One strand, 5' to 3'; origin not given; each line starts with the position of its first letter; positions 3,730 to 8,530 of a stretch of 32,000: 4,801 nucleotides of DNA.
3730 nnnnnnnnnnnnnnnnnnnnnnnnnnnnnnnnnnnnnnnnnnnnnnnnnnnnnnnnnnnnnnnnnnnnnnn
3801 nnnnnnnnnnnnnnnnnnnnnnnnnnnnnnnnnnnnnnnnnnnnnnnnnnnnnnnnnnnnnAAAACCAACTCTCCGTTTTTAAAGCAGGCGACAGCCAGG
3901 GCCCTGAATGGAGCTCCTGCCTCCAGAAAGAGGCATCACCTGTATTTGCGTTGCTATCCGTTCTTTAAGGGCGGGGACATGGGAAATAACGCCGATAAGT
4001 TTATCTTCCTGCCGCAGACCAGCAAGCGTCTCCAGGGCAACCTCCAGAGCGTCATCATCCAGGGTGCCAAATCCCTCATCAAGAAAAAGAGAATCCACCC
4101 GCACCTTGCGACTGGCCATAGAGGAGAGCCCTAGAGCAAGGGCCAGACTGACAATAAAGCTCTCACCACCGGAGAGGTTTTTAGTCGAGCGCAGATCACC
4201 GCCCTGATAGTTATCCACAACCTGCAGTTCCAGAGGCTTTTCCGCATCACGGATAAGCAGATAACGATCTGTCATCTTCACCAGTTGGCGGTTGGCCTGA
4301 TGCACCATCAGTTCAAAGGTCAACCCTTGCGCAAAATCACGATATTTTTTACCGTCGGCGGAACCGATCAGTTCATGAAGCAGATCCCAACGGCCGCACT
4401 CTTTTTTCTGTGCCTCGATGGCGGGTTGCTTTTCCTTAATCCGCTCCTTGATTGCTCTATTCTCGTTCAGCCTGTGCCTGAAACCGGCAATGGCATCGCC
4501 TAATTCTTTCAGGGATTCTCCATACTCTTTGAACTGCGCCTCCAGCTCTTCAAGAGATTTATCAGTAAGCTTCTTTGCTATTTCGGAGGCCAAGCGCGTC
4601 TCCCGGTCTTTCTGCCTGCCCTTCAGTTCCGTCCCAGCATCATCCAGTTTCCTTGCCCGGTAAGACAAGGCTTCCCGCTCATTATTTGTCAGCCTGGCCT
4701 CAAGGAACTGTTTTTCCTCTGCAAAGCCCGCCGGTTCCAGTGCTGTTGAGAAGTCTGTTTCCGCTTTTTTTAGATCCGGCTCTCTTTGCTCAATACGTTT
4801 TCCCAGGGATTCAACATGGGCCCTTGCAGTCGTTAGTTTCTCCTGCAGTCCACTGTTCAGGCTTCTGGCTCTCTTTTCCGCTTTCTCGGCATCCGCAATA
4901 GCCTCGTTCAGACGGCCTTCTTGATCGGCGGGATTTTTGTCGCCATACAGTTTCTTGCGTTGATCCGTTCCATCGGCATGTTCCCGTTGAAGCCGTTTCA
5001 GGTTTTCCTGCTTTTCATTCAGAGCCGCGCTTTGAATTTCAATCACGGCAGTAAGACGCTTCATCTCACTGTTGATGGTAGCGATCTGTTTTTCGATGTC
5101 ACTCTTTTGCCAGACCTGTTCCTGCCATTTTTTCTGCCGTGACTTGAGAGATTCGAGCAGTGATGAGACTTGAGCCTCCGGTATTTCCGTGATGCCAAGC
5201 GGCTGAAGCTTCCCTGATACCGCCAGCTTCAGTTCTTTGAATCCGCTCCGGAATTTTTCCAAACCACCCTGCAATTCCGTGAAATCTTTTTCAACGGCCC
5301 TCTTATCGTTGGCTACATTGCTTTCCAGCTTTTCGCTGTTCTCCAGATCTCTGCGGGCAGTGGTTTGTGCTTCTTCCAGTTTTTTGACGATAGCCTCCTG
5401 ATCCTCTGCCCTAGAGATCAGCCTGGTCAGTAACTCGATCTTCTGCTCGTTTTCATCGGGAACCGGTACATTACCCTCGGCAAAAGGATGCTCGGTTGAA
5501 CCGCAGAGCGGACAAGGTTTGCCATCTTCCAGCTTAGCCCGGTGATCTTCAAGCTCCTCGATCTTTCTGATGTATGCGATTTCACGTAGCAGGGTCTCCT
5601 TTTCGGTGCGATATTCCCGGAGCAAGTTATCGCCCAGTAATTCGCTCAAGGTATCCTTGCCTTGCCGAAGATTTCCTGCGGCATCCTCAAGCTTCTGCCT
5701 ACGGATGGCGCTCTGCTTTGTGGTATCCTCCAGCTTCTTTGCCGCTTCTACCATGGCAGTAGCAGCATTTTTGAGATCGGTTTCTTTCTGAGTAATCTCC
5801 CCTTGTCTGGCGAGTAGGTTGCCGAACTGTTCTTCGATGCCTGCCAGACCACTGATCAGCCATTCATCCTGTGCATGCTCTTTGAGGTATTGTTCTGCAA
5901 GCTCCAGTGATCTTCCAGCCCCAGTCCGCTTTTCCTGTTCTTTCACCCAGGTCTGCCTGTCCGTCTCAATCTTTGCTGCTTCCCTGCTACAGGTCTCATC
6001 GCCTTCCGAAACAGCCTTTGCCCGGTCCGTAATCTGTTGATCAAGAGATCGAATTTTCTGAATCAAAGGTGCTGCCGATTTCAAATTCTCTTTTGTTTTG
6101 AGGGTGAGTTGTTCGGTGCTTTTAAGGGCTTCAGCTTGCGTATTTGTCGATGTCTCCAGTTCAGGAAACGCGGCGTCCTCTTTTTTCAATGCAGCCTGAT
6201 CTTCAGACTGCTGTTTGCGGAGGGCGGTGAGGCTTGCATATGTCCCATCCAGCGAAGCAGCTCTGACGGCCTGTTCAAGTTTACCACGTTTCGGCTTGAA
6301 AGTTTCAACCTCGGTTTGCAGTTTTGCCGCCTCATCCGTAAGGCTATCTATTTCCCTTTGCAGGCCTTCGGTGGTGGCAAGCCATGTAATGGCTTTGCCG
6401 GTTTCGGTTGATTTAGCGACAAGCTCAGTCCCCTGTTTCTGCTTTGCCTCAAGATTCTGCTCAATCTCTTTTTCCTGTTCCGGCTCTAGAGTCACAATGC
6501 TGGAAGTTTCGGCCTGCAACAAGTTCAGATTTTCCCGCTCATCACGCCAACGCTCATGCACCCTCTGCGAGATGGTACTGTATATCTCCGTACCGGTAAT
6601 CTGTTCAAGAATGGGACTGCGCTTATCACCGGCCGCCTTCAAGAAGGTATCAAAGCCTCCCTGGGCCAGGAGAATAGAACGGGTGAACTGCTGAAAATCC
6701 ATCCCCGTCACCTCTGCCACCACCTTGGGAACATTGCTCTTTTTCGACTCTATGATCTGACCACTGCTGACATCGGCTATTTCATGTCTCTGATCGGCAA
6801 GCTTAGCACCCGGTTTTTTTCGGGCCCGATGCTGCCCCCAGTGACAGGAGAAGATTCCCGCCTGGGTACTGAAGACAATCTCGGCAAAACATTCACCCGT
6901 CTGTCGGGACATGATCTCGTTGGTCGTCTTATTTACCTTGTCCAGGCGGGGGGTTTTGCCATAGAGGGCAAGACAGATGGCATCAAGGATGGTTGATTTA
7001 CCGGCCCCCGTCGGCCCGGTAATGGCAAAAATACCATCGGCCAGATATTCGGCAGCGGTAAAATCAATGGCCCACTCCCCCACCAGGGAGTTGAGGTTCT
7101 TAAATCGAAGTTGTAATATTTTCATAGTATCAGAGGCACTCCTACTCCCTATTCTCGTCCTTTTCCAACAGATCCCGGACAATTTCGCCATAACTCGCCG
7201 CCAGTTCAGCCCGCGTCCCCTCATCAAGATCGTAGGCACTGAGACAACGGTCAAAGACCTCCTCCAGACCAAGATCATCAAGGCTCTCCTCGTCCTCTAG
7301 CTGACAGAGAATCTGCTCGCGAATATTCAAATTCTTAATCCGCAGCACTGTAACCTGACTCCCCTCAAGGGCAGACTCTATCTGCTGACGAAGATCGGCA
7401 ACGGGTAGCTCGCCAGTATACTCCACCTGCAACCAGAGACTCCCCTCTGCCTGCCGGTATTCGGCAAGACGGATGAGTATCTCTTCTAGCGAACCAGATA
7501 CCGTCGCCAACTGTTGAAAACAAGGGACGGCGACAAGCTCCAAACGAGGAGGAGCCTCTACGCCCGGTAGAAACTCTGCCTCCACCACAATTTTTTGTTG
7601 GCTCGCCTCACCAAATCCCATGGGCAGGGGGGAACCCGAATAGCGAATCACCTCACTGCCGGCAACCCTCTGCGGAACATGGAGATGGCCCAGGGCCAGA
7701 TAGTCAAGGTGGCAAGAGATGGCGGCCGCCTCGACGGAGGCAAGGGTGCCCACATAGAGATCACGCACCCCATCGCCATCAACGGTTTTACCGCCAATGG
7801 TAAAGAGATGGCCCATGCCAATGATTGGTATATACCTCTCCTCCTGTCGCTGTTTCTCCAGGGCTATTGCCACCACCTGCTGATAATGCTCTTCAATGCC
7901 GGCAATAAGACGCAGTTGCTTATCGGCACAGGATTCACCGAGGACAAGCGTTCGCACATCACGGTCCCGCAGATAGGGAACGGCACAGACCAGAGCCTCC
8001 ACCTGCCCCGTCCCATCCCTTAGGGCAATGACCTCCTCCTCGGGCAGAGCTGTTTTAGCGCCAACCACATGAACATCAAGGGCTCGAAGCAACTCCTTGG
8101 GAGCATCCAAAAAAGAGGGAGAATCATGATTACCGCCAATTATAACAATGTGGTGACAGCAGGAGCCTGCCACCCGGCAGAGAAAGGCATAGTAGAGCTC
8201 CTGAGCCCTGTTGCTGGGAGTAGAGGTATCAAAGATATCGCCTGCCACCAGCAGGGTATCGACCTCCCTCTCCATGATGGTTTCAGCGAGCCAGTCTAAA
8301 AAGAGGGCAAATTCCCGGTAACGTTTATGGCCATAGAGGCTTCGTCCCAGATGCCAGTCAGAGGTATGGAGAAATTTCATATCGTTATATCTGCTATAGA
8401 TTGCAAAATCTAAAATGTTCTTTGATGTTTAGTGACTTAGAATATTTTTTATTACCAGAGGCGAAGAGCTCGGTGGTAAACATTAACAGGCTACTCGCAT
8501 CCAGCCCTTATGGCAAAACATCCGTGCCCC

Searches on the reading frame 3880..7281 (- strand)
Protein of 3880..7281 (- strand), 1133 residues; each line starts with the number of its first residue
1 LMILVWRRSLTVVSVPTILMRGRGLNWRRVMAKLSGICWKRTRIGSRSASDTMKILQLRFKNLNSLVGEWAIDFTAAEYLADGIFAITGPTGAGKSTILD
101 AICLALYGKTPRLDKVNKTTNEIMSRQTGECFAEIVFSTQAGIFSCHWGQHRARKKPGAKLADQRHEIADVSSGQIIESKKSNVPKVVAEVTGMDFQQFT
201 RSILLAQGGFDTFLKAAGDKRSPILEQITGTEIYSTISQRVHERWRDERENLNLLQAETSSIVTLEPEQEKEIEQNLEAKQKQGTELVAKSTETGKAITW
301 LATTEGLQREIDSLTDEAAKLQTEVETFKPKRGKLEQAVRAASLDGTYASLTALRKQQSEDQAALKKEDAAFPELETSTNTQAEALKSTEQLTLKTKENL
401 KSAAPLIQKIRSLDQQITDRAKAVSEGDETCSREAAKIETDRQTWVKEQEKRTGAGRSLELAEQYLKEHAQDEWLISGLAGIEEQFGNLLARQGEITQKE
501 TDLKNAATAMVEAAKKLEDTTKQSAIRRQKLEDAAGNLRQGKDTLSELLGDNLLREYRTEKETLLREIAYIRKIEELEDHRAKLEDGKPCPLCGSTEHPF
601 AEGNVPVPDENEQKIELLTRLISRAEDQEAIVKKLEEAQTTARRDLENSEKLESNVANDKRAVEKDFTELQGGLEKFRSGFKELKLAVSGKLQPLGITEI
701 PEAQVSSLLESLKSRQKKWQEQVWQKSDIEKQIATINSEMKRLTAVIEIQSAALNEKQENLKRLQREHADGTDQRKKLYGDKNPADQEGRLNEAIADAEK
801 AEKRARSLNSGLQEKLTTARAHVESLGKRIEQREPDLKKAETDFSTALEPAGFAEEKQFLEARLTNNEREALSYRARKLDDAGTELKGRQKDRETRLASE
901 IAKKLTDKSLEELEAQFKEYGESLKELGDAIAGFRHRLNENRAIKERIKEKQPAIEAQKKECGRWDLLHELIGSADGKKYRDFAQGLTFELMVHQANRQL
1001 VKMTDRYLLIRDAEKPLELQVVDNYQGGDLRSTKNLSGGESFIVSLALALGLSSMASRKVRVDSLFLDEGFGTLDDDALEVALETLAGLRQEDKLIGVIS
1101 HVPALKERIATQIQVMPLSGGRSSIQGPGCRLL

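Call 13: search_protein_families(library=pfam, proteins=[window:3880-7281:-], max_evalue=0.00001)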
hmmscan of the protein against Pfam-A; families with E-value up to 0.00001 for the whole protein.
window:3880-7281:- (1133 aa): 3 families
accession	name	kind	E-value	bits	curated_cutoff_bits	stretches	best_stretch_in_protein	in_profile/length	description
PF13476.12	AAA_23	-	1.9e-25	91.2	27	1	57-284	1-193/201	AAA domain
PF13558.12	SbcC_Walker_B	-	8.9e-11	42.3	27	1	1015-1087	8-89/90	SbcC/RAD50-like, Walker B motif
PF13555.12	AAA_29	-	1.8e-07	31.2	27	1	81-110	21-50/61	P-loop containing region of AAA domain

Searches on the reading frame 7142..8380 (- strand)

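Call 13: search_protein_families(library=pfam, proteins=[window:7142-8380:-], max_evalue=0.00001)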
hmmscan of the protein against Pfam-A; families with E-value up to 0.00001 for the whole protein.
window:7142-8380:- (412 aa): 2 families
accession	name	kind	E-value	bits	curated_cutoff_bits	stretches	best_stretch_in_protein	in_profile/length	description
PF12320.13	SbcD_C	-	2e-16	60.6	24.4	1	287-381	1-91/94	Type 5 capsule protein repressor C-terminal domain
PF00149.33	Metallophos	-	8.4e-13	49.6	21.5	1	1-105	1-87/191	Calcineurin-like phosphoesterase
